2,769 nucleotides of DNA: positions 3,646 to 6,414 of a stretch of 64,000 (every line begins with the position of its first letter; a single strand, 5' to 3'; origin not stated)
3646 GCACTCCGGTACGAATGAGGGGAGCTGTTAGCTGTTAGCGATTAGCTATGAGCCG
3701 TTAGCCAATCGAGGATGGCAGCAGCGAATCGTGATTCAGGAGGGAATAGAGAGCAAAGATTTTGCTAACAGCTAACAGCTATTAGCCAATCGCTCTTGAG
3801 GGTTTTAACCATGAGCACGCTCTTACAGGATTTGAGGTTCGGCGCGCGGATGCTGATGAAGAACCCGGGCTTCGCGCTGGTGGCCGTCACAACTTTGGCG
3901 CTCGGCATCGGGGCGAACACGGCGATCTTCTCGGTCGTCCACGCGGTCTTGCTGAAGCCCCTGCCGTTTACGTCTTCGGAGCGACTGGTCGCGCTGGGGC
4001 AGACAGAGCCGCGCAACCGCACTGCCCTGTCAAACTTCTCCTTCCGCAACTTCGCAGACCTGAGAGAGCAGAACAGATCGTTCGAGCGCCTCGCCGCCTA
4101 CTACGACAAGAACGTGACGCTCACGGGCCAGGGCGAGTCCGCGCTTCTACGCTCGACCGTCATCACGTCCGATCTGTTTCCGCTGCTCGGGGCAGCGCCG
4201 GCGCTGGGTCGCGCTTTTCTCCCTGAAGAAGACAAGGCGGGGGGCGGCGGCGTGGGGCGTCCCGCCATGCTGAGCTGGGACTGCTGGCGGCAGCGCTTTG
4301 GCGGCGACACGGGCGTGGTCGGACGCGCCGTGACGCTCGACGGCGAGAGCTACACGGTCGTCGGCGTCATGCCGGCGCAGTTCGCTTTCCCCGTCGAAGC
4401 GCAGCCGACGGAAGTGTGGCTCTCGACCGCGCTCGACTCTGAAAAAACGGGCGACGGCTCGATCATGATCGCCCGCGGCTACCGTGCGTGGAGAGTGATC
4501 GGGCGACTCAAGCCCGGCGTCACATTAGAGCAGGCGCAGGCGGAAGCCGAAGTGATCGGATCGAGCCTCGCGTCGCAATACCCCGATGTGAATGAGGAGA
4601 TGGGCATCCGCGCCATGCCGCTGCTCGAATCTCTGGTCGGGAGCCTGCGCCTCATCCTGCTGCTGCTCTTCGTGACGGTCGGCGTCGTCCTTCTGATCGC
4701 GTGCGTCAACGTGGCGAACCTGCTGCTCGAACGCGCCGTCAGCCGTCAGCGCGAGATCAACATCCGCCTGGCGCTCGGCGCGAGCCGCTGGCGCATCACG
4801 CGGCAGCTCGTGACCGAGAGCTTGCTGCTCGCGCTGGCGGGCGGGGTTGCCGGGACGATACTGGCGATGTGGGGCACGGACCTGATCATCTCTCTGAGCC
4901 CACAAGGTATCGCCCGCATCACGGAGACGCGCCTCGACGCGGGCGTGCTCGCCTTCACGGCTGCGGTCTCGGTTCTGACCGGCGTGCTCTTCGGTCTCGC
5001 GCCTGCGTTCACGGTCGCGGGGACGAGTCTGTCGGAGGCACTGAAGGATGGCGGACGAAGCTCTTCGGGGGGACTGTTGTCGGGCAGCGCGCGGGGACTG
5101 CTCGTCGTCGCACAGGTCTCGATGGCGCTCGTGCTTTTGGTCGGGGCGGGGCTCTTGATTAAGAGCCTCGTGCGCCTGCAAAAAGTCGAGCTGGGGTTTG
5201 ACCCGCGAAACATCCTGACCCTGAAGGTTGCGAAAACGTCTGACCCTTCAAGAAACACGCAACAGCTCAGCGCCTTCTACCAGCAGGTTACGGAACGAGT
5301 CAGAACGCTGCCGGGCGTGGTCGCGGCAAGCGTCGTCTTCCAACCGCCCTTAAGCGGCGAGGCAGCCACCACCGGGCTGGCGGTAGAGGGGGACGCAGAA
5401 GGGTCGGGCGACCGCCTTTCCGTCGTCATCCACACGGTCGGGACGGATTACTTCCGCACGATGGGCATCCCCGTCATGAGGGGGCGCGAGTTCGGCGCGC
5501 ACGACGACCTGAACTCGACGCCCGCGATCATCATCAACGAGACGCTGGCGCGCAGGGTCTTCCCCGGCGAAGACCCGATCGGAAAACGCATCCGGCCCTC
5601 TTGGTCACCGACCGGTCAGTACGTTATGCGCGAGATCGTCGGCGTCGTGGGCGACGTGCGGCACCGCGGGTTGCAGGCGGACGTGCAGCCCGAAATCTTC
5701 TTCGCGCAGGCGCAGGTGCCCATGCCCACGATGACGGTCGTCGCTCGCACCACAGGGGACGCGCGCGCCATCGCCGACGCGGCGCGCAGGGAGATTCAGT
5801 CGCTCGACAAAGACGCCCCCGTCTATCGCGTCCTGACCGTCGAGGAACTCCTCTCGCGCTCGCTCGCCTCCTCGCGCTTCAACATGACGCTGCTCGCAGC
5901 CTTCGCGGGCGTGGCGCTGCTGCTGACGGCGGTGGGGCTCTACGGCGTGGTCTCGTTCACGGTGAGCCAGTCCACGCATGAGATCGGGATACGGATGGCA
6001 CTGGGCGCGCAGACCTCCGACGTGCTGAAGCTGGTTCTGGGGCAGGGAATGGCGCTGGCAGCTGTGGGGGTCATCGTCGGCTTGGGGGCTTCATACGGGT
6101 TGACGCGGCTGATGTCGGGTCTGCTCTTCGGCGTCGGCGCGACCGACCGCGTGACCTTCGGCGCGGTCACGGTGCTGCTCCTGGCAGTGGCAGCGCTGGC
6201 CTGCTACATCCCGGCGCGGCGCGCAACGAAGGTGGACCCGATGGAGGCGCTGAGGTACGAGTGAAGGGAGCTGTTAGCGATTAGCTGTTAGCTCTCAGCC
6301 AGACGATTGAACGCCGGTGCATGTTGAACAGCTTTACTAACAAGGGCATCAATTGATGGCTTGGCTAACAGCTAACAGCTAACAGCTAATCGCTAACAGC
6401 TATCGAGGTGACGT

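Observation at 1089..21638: Conserved intergenic hairpin element built from opposed 7-nt repeat arrays between ADOP genes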

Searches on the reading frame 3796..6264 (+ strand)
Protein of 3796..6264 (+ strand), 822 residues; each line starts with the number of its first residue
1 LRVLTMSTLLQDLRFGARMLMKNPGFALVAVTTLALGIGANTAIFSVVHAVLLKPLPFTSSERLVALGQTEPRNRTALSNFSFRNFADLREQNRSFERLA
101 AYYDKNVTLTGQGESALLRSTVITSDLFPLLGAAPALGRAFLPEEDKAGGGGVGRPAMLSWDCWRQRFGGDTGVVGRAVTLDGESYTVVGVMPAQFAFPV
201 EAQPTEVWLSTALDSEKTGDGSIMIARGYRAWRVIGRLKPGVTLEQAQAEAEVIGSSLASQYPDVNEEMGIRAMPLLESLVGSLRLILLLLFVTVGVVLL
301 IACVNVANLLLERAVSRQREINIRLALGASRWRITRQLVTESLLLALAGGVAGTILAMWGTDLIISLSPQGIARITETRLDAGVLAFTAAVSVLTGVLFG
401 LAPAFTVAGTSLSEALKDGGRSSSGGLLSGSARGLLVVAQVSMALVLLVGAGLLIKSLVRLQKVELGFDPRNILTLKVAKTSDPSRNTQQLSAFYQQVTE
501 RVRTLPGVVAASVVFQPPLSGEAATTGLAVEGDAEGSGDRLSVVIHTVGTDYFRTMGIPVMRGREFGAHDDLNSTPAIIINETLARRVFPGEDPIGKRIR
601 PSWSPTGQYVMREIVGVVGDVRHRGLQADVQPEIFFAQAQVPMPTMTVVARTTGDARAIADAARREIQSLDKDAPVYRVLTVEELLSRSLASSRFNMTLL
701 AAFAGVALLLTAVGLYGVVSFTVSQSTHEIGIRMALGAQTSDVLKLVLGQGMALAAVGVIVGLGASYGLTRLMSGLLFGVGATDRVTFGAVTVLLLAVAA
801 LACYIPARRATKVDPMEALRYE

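Call 10: search_protein_families(library=ncbifam, proteins=[window:3796-6264:+])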
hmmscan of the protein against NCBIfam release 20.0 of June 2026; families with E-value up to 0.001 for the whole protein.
window:3796-6264:+ (822 aa): 5 families
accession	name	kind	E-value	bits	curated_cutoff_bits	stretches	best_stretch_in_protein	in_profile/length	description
TIGR03434.1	ADOP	subfamily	3.2e-294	978.1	622.3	1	9-822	1-803/803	ADOP family duplicated permease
NF007826.0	PRK10535.1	equivalog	6.8e-24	84.1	966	2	543-820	367-646/648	macrolide ABC transporter ATP-binding protein/permease MacB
NF038008.1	ABC_perm_DarB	equivalog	4.2e-09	34.9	700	1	287-490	272-469/777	darobactin export ABC transporter permease subunit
NF038346.1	FtsX_actino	exception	3.6e-06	26.6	250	1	275-405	167-299/308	permease-like cell division protein FtsX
TIGR02212.1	lolCE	equivalog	3.9e-06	26.1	362.45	0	284-359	262-337/411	lipoprotein-releasing ABC transporter permease subunit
